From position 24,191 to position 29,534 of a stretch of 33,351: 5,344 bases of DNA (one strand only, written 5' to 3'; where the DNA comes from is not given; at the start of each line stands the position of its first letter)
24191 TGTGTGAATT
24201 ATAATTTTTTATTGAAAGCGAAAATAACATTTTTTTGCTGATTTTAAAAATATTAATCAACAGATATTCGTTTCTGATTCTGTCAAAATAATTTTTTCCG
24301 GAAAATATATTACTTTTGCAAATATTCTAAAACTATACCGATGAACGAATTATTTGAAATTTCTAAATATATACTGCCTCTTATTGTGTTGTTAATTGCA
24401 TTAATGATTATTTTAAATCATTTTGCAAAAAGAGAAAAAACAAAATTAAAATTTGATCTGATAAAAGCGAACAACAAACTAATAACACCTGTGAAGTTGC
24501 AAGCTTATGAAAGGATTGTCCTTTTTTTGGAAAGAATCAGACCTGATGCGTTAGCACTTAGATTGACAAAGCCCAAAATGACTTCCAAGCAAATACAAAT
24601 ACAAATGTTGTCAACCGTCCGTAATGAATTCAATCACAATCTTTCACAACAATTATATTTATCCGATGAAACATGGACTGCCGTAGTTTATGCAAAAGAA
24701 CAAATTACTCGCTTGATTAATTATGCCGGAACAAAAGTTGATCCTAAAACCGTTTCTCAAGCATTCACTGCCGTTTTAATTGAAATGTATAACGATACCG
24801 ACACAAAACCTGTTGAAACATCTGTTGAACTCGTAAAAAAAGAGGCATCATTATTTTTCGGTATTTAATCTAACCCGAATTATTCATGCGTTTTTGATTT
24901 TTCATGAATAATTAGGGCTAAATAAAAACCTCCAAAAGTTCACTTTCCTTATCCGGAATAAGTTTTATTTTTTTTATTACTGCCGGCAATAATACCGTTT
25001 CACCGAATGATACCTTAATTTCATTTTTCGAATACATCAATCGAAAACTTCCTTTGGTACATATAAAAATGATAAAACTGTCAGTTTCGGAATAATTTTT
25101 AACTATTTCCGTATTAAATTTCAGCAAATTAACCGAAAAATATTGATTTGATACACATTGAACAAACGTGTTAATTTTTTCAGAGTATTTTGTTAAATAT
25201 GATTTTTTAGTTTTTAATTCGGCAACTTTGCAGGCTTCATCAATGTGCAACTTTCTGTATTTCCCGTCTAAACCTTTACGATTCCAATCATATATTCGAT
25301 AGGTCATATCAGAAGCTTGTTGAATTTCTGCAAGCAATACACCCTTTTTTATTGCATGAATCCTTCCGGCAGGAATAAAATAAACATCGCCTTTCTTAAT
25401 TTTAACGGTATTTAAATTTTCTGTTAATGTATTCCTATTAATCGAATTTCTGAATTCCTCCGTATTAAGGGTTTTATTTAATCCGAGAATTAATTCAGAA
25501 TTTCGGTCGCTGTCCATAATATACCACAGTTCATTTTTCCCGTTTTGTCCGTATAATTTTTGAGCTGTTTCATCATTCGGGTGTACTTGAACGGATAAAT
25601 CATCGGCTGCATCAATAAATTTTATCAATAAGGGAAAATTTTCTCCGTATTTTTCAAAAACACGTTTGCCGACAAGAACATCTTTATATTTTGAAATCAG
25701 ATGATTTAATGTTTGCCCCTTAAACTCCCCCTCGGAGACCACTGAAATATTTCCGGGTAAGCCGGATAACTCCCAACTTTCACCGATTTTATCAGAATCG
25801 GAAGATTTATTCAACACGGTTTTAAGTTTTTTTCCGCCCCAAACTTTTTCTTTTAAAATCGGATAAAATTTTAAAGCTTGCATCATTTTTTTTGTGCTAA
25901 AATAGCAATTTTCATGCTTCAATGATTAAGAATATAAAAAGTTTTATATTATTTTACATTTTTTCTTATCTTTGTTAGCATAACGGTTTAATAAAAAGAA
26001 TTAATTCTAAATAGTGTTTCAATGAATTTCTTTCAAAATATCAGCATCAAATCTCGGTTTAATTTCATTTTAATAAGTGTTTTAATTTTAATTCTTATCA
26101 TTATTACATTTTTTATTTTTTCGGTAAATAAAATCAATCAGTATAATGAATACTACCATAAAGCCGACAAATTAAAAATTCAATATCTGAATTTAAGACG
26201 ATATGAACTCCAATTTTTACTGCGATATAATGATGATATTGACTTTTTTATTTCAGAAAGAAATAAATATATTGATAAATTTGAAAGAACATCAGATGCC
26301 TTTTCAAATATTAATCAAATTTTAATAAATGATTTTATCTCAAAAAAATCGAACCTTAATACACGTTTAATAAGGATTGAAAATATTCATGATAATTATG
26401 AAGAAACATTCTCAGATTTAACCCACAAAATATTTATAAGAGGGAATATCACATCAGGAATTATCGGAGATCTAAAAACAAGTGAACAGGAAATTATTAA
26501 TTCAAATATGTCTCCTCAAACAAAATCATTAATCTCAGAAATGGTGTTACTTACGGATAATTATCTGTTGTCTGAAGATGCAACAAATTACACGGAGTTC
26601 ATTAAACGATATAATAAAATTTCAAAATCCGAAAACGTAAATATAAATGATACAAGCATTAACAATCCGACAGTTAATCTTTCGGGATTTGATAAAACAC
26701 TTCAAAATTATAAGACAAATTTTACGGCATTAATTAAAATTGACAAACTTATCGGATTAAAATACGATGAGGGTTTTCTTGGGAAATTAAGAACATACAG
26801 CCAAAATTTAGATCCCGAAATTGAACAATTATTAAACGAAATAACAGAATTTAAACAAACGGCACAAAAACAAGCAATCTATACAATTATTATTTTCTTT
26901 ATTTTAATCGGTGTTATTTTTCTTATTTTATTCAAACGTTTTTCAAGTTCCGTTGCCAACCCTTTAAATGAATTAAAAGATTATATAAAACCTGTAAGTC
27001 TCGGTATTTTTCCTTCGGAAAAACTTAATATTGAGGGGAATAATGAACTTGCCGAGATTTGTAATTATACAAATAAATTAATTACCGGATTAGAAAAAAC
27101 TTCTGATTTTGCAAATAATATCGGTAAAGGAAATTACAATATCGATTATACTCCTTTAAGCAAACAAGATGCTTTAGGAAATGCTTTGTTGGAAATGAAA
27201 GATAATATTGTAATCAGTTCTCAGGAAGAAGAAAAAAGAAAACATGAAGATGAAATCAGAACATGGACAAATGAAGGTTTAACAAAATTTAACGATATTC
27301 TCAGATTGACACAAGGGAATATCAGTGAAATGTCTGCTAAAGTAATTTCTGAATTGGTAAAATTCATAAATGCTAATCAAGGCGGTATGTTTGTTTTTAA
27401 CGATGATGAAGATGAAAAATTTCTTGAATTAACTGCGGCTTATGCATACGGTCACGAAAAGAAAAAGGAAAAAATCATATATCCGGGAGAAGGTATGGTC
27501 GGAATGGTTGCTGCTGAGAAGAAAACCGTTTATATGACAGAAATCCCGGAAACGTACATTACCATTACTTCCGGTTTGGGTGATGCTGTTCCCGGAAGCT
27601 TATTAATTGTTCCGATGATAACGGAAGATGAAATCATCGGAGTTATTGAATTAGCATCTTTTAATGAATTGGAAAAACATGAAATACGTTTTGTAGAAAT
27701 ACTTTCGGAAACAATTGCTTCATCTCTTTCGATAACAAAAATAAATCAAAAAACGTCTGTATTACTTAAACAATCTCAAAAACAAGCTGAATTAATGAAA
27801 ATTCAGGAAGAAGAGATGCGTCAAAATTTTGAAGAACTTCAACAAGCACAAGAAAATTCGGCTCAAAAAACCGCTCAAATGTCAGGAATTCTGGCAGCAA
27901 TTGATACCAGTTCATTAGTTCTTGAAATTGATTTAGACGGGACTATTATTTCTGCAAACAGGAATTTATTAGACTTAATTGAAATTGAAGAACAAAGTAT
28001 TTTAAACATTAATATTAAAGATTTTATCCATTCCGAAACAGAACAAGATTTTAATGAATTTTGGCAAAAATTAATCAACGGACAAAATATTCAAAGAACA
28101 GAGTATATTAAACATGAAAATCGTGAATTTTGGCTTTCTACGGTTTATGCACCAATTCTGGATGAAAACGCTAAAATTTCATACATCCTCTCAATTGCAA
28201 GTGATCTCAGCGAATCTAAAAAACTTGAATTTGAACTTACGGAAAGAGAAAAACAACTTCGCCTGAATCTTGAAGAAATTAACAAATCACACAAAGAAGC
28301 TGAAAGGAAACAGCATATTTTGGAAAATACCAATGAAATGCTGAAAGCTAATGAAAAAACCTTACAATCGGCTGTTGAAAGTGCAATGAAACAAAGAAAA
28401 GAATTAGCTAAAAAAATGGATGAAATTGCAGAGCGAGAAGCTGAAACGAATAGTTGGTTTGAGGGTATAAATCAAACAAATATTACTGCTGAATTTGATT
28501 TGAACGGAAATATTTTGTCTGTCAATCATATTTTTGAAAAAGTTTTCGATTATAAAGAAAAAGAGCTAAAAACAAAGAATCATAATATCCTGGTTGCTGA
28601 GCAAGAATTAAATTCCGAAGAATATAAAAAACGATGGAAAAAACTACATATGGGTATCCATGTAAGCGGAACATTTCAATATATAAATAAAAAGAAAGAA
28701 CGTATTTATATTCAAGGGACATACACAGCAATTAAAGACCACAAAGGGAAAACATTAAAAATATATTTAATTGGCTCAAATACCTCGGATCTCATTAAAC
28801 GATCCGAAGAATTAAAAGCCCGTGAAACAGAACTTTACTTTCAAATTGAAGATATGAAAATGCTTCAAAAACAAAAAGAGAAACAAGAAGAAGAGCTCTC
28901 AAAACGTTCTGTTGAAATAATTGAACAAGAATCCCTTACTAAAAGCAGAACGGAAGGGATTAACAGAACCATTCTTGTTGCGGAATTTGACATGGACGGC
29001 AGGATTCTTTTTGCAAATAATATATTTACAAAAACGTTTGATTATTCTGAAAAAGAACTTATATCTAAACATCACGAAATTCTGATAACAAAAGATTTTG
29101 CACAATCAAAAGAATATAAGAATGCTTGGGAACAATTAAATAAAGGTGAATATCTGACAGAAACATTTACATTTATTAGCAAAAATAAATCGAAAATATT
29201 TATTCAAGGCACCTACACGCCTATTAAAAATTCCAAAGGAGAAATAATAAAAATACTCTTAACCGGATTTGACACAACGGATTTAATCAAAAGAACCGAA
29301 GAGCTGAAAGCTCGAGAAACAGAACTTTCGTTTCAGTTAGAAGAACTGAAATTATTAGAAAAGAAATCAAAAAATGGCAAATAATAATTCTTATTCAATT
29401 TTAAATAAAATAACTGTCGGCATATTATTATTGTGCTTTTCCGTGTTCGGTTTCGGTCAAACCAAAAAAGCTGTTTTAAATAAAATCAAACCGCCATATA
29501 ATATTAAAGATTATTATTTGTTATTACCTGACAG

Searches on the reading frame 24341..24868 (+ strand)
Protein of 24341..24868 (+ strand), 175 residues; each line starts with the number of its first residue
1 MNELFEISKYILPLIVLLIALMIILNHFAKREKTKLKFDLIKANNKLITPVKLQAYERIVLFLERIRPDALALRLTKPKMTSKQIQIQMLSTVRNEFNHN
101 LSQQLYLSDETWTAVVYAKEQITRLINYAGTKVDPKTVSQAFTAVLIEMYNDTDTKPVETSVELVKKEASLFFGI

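Call 7: search_protein_families(library=pfam, proteins=[window:24341-24868:+])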
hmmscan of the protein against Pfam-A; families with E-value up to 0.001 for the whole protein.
window:24341-24868:+ (175 aa): 1 family
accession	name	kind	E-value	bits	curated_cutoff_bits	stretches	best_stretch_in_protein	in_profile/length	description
PF25589.1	DUF7935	-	4.6e-49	166.6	27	1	3-170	2-169/171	Family of unknown function (DUF7935)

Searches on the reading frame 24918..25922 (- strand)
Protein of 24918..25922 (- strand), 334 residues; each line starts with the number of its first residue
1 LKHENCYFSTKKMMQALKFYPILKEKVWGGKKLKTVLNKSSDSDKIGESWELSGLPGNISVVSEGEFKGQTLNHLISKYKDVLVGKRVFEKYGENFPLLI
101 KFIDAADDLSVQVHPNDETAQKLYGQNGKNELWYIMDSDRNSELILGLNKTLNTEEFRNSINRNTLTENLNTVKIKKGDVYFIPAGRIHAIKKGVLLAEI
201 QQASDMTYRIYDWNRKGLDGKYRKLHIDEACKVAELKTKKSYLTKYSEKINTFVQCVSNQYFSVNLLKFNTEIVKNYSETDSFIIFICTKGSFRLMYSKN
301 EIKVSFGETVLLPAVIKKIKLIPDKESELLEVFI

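Call 7: search_protein_families(library=pfam, proteins=[window:24918-25922:-])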
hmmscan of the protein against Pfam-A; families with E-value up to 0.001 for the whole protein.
window:24918-25922:- (334 aa): 3 families
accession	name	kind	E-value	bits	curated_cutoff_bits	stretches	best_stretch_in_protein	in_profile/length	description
PF20511.4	PMI_typeI_cat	-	2.4e-13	50.8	22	1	19-148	4-131/143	Phosphomannose isomerase type I, catalytic domain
PF21621.3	MPI_cupin_dom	-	7e-10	39.2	27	1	251-321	3-68/79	Mannose-6-phosphate isomerase, cupin domain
PF07883.17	Cupin_2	-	7.4e-05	22.8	27.2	0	166-191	31-56/70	Cupin domain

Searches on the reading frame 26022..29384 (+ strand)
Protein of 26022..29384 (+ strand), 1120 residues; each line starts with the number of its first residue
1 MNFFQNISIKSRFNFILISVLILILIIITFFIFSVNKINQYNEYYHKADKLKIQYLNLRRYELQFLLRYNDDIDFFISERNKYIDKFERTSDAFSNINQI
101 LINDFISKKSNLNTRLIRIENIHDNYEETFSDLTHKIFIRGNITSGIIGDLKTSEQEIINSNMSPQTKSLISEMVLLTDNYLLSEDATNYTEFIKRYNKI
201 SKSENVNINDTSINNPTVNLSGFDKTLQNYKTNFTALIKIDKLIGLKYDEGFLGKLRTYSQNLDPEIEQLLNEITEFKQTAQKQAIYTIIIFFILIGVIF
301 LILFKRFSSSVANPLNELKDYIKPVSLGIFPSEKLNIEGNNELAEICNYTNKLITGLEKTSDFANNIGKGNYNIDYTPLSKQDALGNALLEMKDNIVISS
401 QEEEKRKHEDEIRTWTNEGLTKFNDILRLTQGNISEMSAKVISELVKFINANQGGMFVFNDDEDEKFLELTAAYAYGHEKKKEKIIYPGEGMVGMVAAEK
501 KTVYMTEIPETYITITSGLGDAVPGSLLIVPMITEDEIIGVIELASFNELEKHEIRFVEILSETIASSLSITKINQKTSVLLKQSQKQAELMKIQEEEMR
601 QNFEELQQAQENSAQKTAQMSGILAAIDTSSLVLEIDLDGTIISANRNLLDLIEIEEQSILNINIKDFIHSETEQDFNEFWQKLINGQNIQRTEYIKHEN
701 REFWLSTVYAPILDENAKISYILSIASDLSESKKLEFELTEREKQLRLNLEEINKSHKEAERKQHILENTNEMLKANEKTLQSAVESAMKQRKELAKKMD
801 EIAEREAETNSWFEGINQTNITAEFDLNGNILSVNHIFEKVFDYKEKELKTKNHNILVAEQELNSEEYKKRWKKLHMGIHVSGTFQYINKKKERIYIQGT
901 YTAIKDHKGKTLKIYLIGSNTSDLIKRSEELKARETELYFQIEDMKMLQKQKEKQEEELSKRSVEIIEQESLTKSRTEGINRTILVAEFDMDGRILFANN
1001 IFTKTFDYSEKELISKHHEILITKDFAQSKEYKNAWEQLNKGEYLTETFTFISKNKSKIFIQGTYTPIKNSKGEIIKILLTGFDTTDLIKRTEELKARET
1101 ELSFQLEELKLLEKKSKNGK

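Call 7: search_protein_families(library=pfam, proteins=[window:26022-29384:+])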
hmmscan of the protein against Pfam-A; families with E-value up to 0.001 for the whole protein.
window:26022-29384:+ (1120 aa): 8 families
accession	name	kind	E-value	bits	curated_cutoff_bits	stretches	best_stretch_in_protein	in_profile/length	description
PF13426.13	PAS_9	-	5.8e-24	84.8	27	3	990-1087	8-103/103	PAS domain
PF08447.18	PAS_3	-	3.4e-23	82.2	25.6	3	996-1079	2-86/89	PAS fold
PF08448.16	PAS_4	-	5.4e-22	78.6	23.1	2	631-733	6-109/110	PAS fold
PF00989.32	PAS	-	8.1e-20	71.4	22.6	2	630-728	11-112/113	PAS fold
PF13185.12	GAF_2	-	1.1e-15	58.4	28.6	1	433-569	3-135/136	GAF domain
PF01590.32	GAF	-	2.1e-07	32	22.4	1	435-569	3-133/133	GAF domain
PF13492.12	GAF_3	-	0.00011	23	27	1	435-569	3-127/129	GAF domain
PF17202.10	sCache_3_3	-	0.00022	22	28.8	0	1062-1091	74-103/107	Single cache domain 3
